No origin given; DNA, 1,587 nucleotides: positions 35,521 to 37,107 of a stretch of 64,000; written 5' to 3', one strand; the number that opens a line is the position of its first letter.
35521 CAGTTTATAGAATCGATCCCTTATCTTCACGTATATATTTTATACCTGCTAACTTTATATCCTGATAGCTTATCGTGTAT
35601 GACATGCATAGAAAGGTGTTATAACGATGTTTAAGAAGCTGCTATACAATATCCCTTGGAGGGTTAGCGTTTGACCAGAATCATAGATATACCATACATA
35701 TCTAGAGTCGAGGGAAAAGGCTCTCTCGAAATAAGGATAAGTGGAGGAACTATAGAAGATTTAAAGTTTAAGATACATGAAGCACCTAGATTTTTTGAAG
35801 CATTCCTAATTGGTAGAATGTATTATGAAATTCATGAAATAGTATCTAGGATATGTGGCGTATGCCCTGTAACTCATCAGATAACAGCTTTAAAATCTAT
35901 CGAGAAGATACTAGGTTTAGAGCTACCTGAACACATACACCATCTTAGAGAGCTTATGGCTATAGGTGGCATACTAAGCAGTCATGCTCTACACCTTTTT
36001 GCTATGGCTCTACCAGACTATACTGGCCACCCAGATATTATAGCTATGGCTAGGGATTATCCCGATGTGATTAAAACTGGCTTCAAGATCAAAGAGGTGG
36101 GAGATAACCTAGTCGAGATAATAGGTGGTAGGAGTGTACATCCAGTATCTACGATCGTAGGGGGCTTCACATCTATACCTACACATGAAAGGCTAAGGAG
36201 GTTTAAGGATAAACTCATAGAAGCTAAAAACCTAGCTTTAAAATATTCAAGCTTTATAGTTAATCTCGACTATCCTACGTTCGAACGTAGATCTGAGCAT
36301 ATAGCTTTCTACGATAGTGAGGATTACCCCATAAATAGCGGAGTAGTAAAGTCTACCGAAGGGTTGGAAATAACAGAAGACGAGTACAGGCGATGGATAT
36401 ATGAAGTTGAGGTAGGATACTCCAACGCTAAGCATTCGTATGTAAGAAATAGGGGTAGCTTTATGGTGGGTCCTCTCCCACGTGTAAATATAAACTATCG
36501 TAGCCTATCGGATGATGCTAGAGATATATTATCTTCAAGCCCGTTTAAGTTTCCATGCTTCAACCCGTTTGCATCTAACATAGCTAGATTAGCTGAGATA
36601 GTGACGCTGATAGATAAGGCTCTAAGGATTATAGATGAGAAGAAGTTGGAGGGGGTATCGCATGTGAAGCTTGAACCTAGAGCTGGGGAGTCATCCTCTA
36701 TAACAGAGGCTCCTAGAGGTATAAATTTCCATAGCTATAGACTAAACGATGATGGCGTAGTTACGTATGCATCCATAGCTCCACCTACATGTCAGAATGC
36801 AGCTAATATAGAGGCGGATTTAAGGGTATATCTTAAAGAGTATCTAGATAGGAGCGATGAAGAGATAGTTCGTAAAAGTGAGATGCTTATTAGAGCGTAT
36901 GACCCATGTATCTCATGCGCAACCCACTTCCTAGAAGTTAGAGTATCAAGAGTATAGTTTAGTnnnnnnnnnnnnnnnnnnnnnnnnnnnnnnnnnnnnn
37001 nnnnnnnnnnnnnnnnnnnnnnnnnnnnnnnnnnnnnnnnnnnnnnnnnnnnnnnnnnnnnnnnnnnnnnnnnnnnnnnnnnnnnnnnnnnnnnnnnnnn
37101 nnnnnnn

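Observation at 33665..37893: Orphan [NiFe]-hydrogenase large subunit without a small subunit, next to a PAPS-reductase/ferredoxin fusion protein and MoaA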

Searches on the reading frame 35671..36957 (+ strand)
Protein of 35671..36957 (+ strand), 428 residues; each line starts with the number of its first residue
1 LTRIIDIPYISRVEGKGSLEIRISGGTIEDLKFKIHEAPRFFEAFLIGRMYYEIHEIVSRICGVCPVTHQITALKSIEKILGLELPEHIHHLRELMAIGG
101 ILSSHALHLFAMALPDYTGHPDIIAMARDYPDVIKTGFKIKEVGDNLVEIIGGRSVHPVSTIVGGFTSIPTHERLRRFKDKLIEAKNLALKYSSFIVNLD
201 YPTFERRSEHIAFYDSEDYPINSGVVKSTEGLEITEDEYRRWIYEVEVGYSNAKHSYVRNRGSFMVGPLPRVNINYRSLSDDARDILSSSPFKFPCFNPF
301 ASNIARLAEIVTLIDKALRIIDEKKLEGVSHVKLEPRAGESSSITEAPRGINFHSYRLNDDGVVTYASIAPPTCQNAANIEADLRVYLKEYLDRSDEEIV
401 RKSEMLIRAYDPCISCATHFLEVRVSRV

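Call 3: search_protein_families(library=pfam, proteins=[window:35671-36957:+], max_evalue=0.01)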
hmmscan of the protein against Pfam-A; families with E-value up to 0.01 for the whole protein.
window:35671-36957:+ (428 aa): 1 family
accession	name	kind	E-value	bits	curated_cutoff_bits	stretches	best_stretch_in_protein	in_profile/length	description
PF00374.24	NiFeSe_Hases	-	5.4e-25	88.8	25.8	2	40-118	1-79/508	Nickel-dependent hydrogenase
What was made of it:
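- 35671..36957 (+): hydA: alpha (large, catalytic) subunit of a group 3b [NiFe]-hydrogenase, 428 aa, TTG start. Pfam NiFeSe_Hases 88.8 bits (call 3).
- Checked: 35671-36957(+) is 428 aa and matches Pfam NiFeSe_Hases at 88.8 bits (cut-off 25.8; call 3).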

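Call 4: search_protein_families(library=ncbifam, proteins=[window:35671-36957:+], max_evalue=0.01)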
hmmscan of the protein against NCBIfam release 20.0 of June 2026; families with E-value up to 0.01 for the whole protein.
window:35671-36957:+ (428 aa): 13 families
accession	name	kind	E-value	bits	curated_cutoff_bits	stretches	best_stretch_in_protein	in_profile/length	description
NF040832.1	sulfhyd_HydA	equivalog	3.6e-87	293.2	880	1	5-421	5-424/426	NADPH-dependent hydrogenase/sulfhydrogenase 1 subunit alpha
NF040828.1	sulfhyd_ShyA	equivalog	1.5e-83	281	700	1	4-422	2-414/415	NAD(P)-dependent hydrogenase/sulfhydrogenase 2 subunit alpha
NF041785.2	VhuA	equivalog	1.3e-50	172.2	800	1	5-382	4-407/418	F420-non-reducing hydrogenase Vhu subunit A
TIGR03295.1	frhA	equivalog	1e-41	143.3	392.5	2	1-199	1-195/412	coenzyme F420 hydrogenase subunit alpha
NF033181.1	NiFeSe_hydrog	equivalog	8.6e-40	137.1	600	3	7-135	6-133/507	nickel-dependent hydrogenase large subunit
NF045518.1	H2_NiFeSe_large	exception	1.1e-36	126.7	780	2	5-188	4-201/485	NiFeSe hydrogenase large subunit HysA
NF007778.0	PRK10467.1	equivalog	1.9e-14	52.9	969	2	3-117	3-116/567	hydrogenase 2 large subunit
NF007550.0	PRK10170.1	equivalog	1.4e-12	46.8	1101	1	8-118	22-132/597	Ni/Fe-hydrogenase large subunit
NF041786.2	VhuU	equivalog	8.2e-08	31.9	70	1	404-421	12-29/45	F420-non-reducing hydrogenase selenoprotein subunit VhuU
NF004739.1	PRK06075.1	equivalog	1.9e-06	26.9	360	1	15-217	14-202/384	NADH-quinone oxidoreductase subunit D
TIGR01962.1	NuoD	equivalog_domain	4.1e-06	25.9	459.35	1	21-217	22-204/386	NADH dehydrogenase (quinone) subunit D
NF008974.0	PRK12322.1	equivalog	1.8e-05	23.9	522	1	20-134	25-138/366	NADH-quinone oxidoreductase subunit D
NF040602.1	F420_dehyd_FpoD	exception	0.0003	19.9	600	1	14-107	20-113/372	F420H2 dehydrogenase subunit FpoD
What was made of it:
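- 35671..36957 (+): Best NCBIfam hits are sulfhydrogenase HydA and ShyA (call 4).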

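Call 6: find_encoding_contigs(protein=window:35671-36957:+, flank=10000, max_places=6)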
Protein window:35671-36957:+ (428 aa): 21 contigs read that carry it; 6 places shown.
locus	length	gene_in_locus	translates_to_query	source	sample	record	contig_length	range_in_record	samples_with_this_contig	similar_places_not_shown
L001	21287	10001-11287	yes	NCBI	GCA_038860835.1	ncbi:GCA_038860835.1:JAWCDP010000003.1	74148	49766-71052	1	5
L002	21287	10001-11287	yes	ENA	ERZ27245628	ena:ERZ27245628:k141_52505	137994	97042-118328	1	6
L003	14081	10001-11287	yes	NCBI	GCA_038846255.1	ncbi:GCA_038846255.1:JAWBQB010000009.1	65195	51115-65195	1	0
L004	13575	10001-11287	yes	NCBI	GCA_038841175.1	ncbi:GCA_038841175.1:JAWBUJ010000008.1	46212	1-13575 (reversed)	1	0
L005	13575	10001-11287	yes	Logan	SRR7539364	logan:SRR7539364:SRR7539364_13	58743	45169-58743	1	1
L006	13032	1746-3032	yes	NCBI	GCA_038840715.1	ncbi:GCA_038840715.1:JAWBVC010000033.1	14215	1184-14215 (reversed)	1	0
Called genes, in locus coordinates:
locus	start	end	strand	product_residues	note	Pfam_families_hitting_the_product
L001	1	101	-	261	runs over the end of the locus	PF01478:Peptidase_A24, PF06847:Arc_PepC_II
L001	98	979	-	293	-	PF00491:Arginase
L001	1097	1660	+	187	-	PF01725:Ham1p_like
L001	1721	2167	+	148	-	PF08069:Ribosomal_S13_N, PF00312:Ribosomal_S15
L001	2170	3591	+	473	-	PF01368:DHH, PF21763:DHH_CID, PF02272:DHHA1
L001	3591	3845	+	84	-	-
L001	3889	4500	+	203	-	PF01015:Ribosomal_S3Ae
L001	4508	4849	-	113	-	-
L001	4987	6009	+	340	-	PF04055:Radical_SAM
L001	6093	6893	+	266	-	PF07155:ECF-ribofla_trS (weak), PF12822:ECF_trnsprt (faint)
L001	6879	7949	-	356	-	-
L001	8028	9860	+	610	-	PF00037:Fer4 (faint), PF13187:Fer4_9 (faint), PF01507:PAPS_reduct, PF12838:Fer4_7 (weak), PF13237:Fer4_10 (weak)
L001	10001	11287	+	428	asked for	PF00374:NiFeSe_Hases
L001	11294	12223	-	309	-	PF04055:Radical_SAM, PF06463:Mob_synth_C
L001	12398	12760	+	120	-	PF18653:Arcadin_1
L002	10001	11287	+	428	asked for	PF00374:NiFeSe_Hases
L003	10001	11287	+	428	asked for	PF00374:NiFeSe_Hases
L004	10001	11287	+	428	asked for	PF00374:NiFeSe_Hases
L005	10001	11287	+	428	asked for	PF00374:NiFeSe_Hases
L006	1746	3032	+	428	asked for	PF00374:NiFeSe_Hases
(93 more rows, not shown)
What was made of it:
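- The identical protein is seen in 21 contigs (call 6).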

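Call 7: find_homologous_proteins(query=window:35671-36957:+, max_evalue=1e-10)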
Query window:35671-36957:+ (428 aa): 7931 proteins with E <= 1e-10 among 8000 candidates; the best 120 are listed.
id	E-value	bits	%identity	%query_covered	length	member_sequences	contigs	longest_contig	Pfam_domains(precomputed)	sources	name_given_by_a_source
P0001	2.5e-285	964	100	100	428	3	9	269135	PF00374.25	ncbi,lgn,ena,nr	ncbi:MAG: Ni/Fe hydrogenase subunit alpha [Candidatus Bathyarchaeia archaeon]|nr:Ni/Fe hydrogenase s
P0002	4.7e-256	868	87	100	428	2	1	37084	PF00374.25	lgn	-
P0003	1.2e-247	840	84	100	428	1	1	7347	PF00374.25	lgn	-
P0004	4.6e-240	815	83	100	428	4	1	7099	PF00374.25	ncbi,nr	ncbi:MAG: Ni/Fe hydrogenase subunit alpha [Candidatus Bathyarchaeota archaeon]|nr:Ni/Fe hydrogenase 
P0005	8.6e-237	804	79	100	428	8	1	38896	PF00374.25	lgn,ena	-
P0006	5.3e-196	670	65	100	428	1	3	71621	PF00374.25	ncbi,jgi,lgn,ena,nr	ncbi:MAG: Ni/Fe hydrogenase subunit alpha [Thermofilum sp. ex4484_15]|nr:MAG: Ni/Fe hydrogenase subu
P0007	3.6e-192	657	66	100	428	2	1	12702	PF00374.25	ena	-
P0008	3.4e-141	489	86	58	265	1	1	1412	PF00374.25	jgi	-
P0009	4.0e-137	476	51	99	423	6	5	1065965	PF00374.25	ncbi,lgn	ncbi:MAG: Ni/Fe hydrogenase subunit alpha [Candidatus Bathyarchaeia archaeon]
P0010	9.5e-135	468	50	98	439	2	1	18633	PF00374.25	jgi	-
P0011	2.6e-134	467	50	100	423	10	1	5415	PF00374.25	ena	-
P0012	2.8e-134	466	49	100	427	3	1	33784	PF00374.25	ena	-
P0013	3.1e-134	466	50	98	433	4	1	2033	PF00374.25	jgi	jgi:sulfhydrogenase subunit alpha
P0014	3.6e-134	466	49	99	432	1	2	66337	PF00374.25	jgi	jgi:coenzyme F420-reducing hydrogenase alpha subunit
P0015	4.5e-134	466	51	99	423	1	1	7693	PF00374.25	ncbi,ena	-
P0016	5.7e-133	462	49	99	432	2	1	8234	PF00374.25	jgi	-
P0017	1.6e-132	461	51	98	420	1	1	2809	PF00374.25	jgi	-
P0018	2.1e-132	460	51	97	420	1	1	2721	PF00374.25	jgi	-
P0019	4.2e-132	459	50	97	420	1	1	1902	PF00374.25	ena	-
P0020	4.6e-132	459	50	98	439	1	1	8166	PF00374.25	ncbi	-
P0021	5.1e-132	459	50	98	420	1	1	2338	PF00374.25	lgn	-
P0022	7.5e-132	458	49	99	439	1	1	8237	PF00374.25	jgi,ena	-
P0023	9.4e-132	458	50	97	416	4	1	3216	PF00374.25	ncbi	-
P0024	1.5e-131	457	49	98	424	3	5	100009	PF00374.25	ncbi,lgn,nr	ncbi:MAG: Ni/Fe hydrogenase subunit alpha [Candidatus Bathyarchaeia archaeon]|nr:Ni/Fe hydrogenase s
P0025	1.8e-131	457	50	97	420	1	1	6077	PF00374.25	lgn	-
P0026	3.0e-131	456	49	99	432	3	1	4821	PF00374.25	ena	-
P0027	3.8e-131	456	49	99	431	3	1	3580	PF00374.25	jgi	jgi:coenzyme F420-reducing hydrogenase alpha subunit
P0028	4.7e-131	456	49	99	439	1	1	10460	PF00374.25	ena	-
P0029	7.5e-131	455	49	98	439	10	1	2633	PF00374.25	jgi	-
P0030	7.5e-131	455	48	99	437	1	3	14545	PF00374.25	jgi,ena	-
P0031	8.6e-131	455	50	97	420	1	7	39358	PF00374.25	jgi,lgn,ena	-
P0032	1.1e-130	455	50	98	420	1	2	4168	PF00374.25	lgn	-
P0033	1.2e-130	454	49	97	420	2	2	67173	PF00374.25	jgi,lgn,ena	-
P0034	2.2e-130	454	50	97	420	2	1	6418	PF00374.25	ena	-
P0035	2.2e-130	454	50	97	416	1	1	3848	PF00374.25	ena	-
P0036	2.8e-130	453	50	98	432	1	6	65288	PF00374.25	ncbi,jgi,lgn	jgi:sulfhydrogenase subunit alpha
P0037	8.4e-130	452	50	97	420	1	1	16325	PF00374.25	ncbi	-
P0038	9.0e-130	452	49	98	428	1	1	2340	PF00374.25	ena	-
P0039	3.0e-129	450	49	97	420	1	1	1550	PF00374.25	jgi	-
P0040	3.8e-129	450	49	98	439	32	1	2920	PF00374.25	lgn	-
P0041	4.2e-129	449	49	98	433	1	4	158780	PF00374.25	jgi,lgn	-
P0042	6.9e-129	449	49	98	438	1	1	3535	PF00374.25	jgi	-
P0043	7.0e-129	449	49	98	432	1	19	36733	PF00374.25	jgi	jgi:sulfhydrogenase subunit alpha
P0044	7.0e-129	449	50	97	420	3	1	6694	PF00374.25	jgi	-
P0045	9.0e-129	448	48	99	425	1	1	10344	PF00374.25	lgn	-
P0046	1.8e-128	447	50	97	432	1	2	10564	PF00374.25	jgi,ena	-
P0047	2.0e-128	447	49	97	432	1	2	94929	PF00374.25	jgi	jgi:coenzyme F420-reducing hydrogenase alpha subunit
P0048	2.3e-128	447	49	97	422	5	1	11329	PF00374.25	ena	-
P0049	2.8e-128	447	47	98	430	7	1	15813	PF00374.25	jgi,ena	-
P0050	9.2e-128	445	48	97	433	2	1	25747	PF00374.25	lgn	-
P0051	1.4e-127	444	48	98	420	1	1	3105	PF00374.25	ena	-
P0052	1.4e-127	444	48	98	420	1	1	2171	PF00374.25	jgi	-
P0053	1.5e-127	444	49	98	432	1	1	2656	PF00374.25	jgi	jgi:sulfhydrogenase subunit alpha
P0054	1.7e-127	444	49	97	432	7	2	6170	PF00374.25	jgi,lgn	jgi:coenzyme F420-reducing hydrogenase alpha subunit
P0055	1.9e-127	444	46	99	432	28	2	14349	PF00374.25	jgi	jgi:coenzyme F420-reducing hydrogenase alpha subunit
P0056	2.2e-127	444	49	97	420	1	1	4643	PF00374.25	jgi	-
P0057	3.1e-127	443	49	97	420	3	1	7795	PF00374.25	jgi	jgi:sulfhydrogenase subunit alpha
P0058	4.8e-127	443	48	98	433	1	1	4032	PF00374.25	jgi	jgi:sulfhydrogenase subunit alpha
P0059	5.6e-127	442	47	97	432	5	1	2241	PF00374.25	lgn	-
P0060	8.2e-127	442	49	97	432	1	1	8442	PF00374.25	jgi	jgi:sulfhydrogenase subunit alpha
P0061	9.8e-127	442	46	100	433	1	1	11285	PF00374.25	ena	-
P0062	1.4e-126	441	47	97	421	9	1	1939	PF00374.25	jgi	jgi:coenzyme F420-reducing hydrogenase alpha subunit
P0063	1.7e-126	441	49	97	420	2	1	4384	PF00374.25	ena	-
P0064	2.2e-126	440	48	97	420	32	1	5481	PF00374.25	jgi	-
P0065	3.1e-126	440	48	97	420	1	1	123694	PF00374.25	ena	-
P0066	3.3e-126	440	48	97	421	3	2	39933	PF00374.25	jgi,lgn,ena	jgi:coenzyme F420-reducing hydrogenase alpha subunit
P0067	3.6e-126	440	49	98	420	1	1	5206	PF00374.25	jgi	-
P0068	5.0e-126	439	49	97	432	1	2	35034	PF00374.25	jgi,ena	-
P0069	5.3e-126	439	49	98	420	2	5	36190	PF00374.25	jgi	-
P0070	8.6e-126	438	47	97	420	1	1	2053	PF00374.25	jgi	-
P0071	1.4e-125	438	48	99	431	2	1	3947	PF00374.25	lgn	-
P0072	1.4e-125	438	46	99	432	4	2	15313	PF00374.25,PF27537.1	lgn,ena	-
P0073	2.0e-125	437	50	95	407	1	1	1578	PF00374.25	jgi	jgi:coenzyme F420-reducing hydrogenase alpha subunit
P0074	2.7e-125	437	48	97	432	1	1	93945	PF00374.25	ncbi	-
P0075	3.4e-125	436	48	97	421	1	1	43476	PF00374.25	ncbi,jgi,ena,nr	ncbi:hypothetical protein AYK24_07465 [Thermoplasmatales archaeon SG8-52-4]|nr:MAG: hypothetical pro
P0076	6.5e-125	436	49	97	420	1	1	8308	PF00374.25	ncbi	-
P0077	8.3e-125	435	46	98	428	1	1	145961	PF00374.25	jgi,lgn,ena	-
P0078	1.1e-124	435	46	99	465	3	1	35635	PF00374.25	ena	-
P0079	2.2e-124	434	46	99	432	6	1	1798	PF00374.25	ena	-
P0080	2.8e-124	433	48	97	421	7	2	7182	PF00374.25,PF27537.1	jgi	-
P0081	3.3e-124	433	46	97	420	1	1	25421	PF00374.25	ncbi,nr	ncbi:MAG: hypothetical protein BV456_00780 [Thermoplasmata archaeon M8B2D]|nr:MAG: hypothetical prot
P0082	4.9e-124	433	47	98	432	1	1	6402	PF00374.25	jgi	-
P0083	5.8e-124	432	47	97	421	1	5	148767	PF00374.25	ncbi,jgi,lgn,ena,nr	ncbi:hypothetical protein AYK20_05765 [Thermoplasmatales archaeon SG8-52-1]|nr:MAG: hypothetical pro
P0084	6.1e-124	432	46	98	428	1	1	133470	PF00374.25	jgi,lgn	jgi:coenzyme F420-reducing hydrogenase alpha subunit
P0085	7.3e-124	432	47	97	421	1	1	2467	PF00374.25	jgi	jgi:coenzyme F420-reducing hydrogenase alpha subunit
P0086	8.3e-124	432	46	98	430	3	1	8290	PF00374.25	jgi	-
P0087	1.3e-123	431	45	100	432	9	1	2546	PF00374.25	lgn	-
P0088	1.4e-123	431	48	97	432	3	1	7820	PF00374.25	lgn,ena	-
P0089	1.4e-123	431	48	97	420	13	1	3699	PF00374.25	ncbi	-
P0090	1.7e-123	431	46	99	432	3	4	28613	PF00374.25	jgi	-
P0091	3.1e-123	430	47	97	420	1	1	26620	PF00374.25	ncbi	ncbi:MAG: Ni/Fe hydrogenase subunit alpha [Methanobacteriota archaeon]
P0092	3.3e-123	430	47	99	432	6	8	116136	PF00374.25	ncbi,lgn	ncbi:MAG: Ni/Fe hydrogenase subunit alpha [Candidatus Bathyarchaeia archaeon]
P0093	3.9e-123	430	46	97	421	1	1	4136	PF00374.25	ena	-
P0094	5.0e-123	429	46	98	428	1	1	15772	PF00374.25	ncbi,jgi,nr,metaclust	ncbi:MAG: Nickel-dependent hydrogenase, large subunit [Candidatus Bathyarchaeota archaeon B23]|nr:MA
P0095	5.2e-123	429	47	97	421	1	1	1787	PF00374.25,PF27537.1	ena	-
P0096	5.5e-123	429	47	97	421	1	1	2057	PF00374.25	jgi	jgi:coenzyme F420-reducing hydrogenase alpha subunit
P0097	9.6e-123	428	47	97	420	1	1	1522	PF00374.25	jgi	-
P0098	1.1e-122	428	48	97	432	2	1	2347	PF00374.25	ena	-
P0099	1.2e-122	428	48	97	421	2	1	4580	PF00374.25,PF27537.1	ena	-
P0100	1.4e-122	428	45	99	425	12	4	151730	PF00374.25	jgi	-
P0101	1.6e-122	428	47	97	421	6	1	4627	PF00374.25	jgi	jgi:coenzyme F420-reducing hydrogenase alpha subunit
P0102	1.8e-122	428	47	97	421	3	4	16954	PF00374.25,PF27537.1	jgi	jgi:sulfhydrogenase subunit alpha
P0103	1.8e-122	428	48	97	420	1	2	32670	PF00374.25,PF27537.1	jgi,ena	-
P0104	3.5e-122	427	47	97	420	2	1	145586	PF00374.25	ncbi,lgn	-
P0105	4.8e-122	426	47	97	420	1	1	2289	PF00374.25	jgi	jgi:sulfhydrogenase subunit alpha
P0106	5.4e-122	426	47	97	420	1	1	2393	PF00374.25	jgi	-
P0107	6.3e-122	426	47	97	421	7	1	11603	PF00374.25,PF27537.1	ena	-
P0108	6.5e-122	426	47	98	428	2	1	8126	PF00374.25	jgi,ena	jgi:coenzyme F420-reducing hydrogenase alpha subunit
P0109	7.0e-122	426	46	99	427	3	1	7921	PF00374.25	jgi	-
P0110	8.7e-122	425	47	98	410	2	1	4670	PF00374.25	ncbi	-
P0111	1.4e-121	425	46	97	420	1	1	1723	PF00374.25,PF27537.1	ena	-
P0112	2.2e-121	424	51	91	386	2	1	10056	PF00374.25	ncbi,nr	ncbi:Ni/Fe hydrogenase subunit alpha, partial [Candidatus Bathyarchaeota archaeon]|nr:Ni/Fe hydrogen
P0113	2.4e-121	424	45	98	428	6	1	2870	PF00374.25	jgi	jgi:sulfhydrogenase subunit alpha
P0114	2.8e-121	424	46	100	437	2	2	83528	PF00374.25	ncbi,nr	ncbi:Ni/Fe hydrogenase subunit alpha [Candidatus Bathyarchaeota archaeon]|nr:Ni/Fe hydrogenase subun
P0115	3.8e-121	423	46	97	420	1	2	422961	PF00374.25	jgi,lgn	-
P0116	4.1e-121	423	46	97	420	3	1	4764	PF00374.25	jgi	-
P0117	4.2e-121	423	47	97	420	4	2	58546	PF00374.25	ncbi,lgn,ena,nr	ncbi:MAG: Ni/Fe hydrogenase subunit alpha [Thermoplasmatales archaeon]|nr:Ni/Fe hydrogenase subunit 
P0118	4.6e-121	423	46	98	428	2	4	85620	PF00374.25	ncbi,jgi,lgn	-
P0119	5.0e-121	423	48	98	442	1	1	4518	PF00374.25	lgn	-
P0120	5.0e-121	423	47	97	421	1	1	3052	PF00374.25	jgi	jgi:coenzyme F420-reducing hydrogenase alpha subunit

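Call 8: find_encoding_contigs(protein=P0006, flank=8000, max_places=2)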
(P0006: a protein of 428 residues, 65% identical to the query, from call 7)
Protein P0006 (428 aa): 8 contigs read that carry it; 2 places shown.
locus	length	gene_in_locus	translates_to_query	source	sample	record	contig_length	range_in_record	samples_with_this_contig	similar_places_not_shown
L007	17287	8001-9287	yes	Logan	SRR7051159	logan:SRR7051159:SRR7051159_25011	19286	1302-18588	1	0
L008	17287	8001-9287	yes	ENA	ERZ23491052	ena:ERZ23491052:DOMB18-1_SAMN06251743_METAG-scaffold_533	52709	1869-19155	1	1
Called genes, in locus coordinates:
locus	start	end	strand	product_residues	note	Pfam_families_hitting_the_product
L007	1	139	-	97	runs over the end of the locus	-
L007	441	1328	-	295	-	PF05531:NPV_P10 (faint), PF16326:ABC_tran_CTD (faint)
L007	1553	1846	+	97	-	-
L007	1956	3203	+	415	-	PF04894:Nre_N, PF04895:Nre_C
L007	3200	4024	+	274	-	PF04055:Radical_SAM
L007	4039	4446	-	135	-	PF08753:NikR_C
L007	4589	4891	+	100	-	-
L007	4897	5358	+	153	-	PF01750:HycI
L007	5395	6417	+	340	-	PF13237:Fer4_10 (faint), PF12838:Fer4_7 (faint), PF13187:Fer4_9 (faint), PF13534:Fer4_17 (faint), PF12797:Fer4_2 (faint), PF00037:Fer4 (faint), PF17179:Fer4_22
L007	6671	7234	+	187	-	PF00175:NAD_binding_1, PF10418:DHODB_Fe-S_bind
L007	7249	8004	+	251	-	PF01058:Oxidored_q6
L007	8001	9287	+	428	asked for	PF00374:NiFeSe_Hases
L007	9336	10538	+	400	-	PF22025:ThiI_fer, PF02926:THUMP, PF02568:ThiI, PF06508:QueC (faint)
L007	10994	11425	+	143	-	-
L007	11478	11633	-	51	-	-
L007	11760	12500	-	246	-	PF00899:ThiF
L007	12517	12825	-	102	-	-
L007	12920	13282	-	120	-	-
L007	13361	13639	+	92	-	PF02597:ThiS (weak)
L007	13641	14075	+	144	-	PF02391:MoaE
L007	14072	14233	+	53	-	PF13717:Zn_ribbon_4 (faint)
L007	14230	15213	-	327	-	PF02653:BPD_transp_2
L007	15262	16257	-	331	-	PF13407:Peripla_BP_4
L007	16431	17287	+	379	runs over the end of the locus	PF08240:ADH_N, PF16912:Glu_dehyd_C, PF00107:ADH_zinc_N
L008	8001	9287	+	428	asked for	PF00374:NiFeSe_Hases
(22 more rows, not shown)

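Call 9: find_encoding_contigs(protein=P0009, flank=8000, max_places=2)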
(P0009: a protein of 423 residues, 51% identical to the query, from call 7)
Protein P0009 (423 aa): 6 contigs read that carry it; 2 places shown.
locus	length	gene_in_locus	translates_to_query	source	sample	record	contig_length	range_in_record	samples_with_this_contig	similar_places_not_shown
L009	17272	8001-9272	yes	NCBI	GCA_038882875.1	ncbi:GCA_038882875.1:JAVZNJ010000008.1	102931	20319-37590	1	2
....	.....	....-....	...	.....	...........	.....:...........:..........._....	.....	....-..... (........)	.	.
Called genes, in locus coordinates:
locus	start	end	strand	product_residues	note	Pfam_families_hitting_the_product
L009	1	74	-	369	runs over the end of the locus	-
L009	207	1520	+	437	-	PF13393:tRNA-synt_His, PF00587:tRNA-synt_2b (weak), PF03129:HGTP_anticodon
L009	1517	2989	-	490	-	PF13742:tRNA_anti_2 (faint), PF01336:tRNA_anti-codon (weak), PF21473:OB_Ssb-like (faint), PF01336:tRNA_anti-codon (weak)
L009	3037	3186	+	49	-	-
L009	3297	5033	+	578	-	PF09843:DUF2070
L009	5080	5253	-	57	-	PF03911:Sec61_beta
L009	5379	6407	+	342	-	PF12838:Fer4_7 (faint), PF13534:Fer4_17 (faint), PF14697:Fer4_21 (faint), PF00037:Fer4 (faint), PF12797:Fer4_2 (faint), PF12837:Fer4_6 (faint), PF13237:Fer4_10 (faint), PF17179:Fer4_22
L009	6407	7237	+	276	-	PF00970:FAD_binding_6 (weak), PF00175:NAD_binding_1, PF10418:DHODB_Fe-S_bind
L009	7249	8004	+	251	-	PF01058:Oxidored_q6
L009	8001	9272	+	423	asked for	PF00374:NiFeSe_Hases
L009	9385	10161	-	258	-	PF01925:TauE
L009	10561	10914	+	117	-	PF05942:PaREP1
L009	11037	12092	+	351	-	PF01208:URO-D (weak)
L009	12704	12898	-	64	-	PF06093:Spt4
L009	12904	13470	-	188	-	PF03876:SHS2_Rpb7-N, PF00575:S1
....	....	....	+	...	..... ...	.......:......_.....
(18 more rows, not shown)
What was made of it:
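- The former operon also has HycI and NikR upstream (calls 8, 9).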
